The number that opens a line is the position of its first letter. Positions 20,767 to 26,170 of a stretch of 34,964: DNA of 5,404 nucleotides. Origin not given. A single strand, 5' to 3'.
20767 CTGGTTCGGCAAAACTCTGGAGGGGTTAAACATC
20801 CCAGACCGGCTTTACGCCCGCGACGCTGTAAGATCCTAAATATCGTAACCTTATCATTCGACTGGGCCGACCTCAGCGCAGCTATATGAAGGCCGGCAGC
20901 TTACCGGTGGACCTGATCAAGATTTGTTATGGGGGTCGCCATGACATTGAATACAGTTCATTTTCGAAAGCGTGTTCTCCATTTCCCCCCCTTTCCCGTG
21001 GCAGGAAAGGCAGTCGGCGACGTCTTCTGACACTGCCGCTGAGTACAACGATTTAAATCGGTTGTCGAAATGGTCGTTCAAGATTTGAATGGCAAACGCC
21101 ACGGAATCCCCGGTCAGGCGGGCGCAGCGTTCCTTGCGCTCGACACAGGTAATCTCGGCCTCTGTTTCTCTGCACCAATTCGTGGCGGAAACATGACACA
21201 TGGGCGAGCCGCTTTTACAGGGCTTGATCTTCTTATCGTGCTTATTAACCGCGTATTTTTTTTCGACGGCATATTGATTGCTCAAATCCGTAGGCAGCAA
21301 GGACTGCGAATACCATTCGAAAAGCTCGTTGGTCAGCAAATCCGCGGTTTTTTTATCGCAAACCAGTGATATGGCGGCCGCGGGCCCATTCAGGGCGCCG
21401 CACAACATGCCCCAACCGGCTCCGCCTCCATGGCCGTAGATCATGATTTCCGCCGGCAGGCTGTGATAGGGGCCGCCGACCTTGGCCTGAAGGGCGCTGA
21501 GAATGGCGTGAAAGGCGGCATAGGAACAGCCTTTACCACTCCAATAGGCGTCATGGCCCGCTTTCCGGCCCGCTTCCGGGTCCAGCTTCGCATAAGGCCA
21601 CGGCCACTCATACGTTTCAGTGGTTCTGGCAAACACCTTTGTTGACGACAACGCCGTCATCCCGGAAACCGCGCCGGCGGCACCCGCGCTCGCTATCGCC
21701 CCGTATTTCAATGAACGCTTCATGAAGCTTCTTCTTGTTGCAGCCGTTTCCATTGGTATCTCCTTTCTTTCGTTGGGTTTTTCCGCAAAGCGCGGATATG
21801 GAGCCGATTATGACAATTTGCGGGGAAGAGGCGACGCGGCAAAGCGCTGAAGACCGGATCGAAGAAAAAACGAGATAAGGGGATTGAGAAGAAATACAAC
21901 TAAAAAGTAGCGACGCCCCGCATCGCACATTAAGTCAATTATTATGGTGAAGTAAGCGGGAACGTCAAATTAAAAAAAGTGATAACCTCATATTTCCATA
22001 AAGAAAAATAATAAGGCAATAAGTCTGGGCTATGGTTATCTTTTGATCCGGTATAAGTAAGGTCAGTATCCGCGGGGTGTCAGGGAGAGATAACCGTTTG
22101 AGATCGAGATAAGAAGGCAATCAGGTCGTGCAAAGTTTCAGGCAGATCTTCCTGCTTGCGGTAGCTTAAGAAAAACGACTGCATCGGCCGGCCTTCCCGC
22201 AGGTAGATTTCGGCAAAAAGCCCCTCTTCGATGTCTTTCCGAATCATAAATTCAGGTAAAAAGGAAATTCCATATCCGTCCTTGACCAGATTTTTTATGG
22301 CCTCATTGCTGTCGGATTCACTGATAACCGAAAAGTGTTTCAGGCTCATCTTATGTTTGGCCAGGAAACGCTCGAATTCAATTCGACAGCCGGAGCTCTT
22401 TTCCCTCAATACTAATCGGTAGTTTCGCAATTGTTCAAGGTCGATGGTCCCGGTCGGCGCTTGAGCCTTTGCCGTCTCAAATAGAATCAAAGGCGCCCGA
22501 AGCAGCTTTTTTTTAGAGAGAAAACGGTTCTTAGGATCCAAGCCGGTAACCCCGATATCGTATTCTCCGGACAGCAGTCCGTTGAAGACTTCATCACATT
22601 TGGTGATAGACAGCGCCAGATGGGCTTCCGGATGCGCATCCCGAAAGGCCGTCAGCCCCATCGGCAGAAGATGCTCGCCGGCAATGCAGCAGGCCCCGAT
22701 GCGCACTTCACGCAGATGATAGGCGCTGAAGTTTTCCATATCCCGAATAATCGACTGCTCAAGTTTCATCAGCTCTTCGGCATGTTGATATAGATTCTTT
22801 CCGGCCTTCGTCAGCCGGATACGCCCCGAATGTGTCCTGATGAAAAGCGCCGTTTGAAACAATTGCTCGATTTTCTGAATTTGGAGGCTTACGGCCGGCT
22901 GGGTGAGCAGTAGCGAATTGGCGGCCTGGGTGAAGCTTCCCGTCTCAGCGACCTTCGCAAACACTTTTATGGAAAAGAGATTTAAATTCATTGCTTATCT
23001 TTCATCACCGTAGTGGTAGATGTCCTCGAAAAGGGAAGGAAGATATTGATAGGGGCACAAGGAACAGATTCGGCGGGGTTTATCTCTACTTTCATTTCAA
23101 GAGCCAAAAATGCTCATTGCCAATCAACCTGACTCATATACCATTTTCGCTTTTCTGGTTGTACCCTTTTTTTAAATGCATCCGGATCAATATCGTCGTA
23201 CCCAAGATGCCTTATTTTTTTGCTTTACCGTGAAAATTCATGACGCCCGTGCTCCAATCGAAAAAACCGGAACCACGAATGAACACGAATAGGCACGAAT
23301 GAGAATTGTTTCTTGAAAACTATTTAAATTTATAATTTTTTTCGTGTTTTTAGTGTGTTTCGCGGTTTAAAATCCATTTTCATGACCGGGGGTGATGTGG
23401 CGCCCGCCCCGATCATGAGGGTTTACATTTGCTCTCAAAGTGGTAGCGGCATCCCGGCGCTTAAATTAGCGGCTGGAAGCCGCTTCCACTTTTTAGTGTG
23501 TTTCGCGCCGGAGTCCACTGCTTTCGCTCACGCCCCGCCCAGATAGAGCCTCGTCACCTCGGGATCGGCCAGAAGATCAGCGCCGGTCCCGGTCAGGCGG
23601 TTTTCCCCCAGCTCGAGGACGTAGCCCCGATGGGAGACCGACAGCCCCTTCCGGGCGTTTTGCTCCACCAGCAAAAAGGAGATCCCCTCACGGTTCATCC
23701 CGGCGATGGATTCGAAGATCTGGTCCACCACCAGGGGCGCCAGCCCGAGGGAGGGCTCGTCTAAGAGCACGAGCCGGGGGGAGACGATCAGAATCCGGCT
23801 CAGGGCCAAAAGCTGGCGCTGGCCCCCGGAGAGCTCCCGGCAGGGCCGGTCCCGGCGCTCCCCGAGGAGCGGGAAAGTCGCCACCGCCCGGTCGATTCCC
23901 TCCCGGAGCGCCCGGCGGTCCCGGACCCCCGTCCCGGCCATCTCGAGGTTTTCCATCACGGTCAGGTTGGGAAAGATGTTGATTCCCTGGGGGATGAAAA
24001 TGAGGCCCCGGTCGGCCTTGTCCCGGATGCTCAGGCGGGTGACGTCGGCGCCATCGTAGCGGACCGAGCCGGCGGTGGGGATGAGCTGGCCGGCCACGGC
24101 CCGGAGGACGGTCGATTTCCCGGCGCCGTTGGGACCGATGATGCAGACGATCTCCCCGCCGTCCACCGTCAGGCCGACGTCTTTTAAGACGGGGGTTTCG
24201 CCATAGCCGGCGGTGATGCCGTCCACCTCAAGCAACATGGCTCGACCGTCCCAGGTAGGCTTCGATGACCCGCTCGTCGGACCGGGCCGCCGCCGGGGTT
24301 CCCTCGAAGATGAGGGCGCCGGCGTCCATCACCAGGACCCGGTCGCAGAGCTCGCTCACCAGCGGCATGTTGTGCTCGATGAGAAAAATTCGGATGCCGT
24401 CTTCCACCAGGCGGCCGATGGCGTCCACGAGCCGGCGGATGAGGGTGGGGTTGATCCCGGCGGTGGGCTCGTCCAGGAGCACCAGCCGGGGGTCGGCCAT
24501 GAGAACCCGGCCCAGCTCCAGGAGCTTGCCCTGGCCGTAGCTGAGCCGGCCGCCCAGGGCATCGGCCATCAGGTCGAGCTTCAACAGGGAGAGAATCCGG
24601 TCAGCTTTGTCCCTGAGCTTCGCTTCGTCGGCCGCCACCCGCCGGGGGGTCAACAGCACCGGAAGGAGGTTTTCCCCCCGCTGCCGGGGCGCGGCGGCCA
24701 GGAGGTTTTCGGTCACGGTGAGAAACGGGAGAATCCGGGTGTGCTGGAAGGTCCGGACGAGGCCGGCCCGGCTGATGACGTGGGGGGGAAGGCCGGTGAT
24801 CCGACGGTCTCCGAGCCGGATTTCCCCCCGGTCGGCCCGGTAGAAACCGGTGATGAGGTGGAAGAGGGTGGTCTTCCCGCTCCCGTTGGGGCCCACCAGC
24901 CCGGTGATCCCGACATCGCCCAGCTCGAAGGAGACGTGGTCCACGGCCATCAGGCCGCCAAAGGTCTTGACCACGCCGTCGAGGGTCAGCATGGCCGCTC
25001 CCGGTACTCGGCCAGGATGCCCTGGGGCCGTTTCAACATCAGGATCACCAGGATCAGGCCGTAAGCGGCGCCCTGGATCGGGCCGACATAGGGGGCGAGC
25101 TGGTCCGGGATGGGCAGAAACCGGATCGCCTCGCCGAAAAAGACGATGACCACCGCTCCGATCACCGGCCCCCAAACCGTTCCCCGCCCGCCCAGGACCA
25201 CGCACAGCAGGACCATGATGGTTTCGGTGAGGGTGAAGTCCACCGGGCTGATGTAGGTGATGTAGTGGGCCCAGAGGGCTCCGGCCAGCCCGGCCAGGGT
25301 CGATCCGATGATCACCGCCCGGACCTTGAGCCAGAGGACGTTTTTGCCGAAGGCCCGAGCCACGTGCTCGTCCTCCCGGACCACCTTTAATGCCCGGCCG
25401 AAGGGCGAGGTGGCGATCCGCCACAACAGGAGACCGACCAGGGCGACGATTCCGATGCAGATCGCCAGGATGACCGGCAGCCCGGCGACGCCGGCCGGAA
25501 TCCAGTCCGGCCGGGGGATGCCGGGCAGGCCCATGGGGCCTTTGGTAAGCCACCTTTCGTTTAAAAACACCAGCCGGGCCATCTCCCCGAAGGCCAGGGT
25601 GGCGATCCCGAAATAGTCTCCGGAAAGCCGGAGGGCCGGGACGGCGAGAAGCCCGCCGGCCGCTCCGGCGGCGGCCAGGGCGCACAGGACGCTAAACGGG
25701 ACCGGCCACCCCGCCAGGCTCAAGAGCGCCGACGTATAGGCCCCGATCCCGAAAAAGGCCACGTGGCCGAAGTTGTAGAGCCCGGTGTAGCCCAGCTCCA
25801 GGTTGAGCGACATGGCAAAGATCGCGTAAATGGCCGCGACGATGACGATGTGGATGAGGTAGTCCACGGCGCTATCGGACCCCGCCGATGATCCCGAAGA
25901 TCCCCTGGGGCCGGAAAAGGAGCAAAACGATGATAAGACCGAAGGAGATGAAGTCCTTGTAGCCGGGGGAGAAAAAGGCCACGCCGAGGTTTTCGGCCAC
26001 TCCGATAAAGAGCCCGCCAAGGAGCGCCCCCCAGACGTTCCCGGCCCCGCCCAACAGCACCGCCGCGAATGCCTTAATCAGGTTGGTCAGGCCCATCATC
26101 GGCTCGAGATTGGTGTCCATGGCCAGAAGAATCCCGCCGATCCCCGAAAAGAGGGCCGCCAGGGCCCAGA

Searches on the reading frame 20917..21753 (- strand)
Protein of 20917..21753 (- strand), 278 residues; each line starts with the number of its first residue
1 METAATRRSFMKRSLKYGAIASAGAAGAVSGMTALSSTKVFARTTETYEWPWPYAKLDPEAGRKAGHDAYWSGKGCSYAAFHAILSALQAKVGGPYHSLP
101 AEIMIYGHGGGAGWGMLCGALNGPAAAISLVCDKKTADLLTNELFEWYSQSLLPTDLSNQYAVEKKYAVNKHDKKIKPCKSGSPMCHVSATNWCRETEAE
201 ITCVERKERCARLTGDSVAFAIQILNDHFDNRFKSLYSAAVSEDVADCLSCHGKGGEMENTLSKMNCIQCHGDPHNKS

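Call 20: search_protein_families(library=pfam, proteins=[window:20917-21753:-], max_evalue=0.001)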
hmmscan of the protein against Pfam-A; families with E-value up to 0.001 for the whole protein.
window:20917-21753:- (278 aa): 1 family
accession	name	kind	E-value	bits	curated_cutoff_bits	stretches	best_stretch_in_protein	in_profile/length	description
PF09719.15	C_GCAxxG_C_C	-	6.2e-14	52.5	27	1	82-222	5-116/118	Putative redox-active protein (C_GCAxxG_C_C)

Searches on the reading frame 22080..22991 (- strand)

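Call 20: search_protein_families(library=pfam, proteins=[window:22080-22991:-], max_evalue=0.001)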
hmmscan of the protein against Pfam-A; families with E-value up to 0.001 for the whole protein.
window:22080-22991:- (303 aa): 3 families
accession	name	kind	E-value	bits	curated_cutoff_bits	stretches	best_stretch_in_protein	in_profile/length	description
PF03466.25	LysR_substrate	-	4.2e-35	121.5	28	1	94-295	6-205/209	LysR substrate binding domain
PF00126.33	HTH_1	-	1.6e-19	70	26.6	1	8-65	4-60/60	Bacterial regulatory helix-turn-helix protein, lysR family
PF12727.12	PBP_like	-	2.4e-05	24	27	1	179-239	80-143/193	PBP superfamily domain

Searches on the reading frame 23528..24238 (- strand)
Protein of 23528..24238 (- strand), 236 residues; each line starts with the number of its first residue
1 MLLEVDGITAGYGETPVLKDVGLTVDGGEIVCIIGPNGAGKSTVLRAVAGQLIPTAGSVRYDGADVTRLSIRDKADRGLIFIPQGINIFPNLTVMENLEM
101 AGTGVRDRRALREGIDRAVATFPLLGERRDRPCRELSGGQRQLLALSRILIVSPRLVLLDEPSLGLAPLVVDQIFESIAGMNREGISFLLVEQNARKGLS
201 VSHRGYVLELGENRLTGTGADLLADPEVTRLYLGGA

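Call 20: search_protein_families(library=pfam, proteins=[window:23528-24238:-], max_evalue=0.001)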
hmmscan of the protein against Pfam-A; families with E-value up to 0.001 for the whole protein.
window:23528-24238:- (236 aa): 7 families
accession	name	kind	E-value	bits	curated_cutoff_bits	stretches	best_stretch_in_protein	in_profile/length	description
PF00005.33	ABC_tran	-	1.8e-31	110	25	1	18-163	1-136/137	ABC transporter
PF13304.12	AAA_21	-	6.8e-12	46.5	27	2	126-179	228-284/304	AAA domain, putative AbiEii toxin, Type IV TA system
PF02463.25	SMC_N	-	2.5e-05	24.2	40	0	30-48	26-44/220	RecF/RecN/SMC N terminal domain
PF13555.12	AAA_29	-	5.1e-05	23.4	27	1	26-62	20-55/61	P-loop containing region of AAA domain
PF25199.1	nSTAND_NTPase5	-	8.9e-05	22.8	34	1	24-54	37-68/145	Novel STAND NTPase 5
PF13191.12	AAA_16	-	0.00017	22.6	32.6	1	27-151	22-125/167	AAA ATPase domain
PF13476.12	AAA_23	-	0.00018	22.6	27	1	29-48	20-39/201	AAA domain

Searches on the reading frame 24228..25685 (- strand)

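Call 20: search_protein_families(library=pfam, proteins=[window:24228-25685:-], max_evalue=0.001)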
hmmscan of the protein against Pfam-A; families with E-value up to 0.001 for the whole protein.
window:24228-25685:- (485 aa): 4 families
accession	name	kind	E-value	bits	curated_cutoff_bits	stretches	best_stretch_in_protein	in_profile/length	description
PF00005.33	ABC_tran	-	2.6e-26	93.3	25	1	249-409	2-137/137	ABC transporter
PF13304.12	AAA_21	-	3.6e-12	47.4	27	2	381-441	238-300/304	AAA domain, putative AbiEii toxin, Type IV TA system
PF12399.14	BCA_ABC_TP_C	-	1.5e-09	37.7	25.5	1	458-480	2-24/27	Branched-chain amino acid ATP-binding cassette transporter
PF13476.12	AAA_23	-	3e-05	25.2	27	1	245-279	7-40/201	AAA domain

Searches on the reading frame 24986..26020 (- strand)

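Call 21: search_protein_families(library=pfam, proteins=[window:24986-26020:-], max_evalue=0.001)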
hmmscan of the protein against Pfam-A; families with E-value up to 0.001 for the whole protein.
window:24986-26020:- (344 aa): 1 family
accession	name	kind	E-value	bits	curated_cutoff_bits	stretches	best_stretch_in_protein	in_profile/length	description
PF02653.21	BPD_transp_2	-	3.5e-48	164.5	26.8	1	55-313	2-254/269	Branched-chain amino acid transport system / permease component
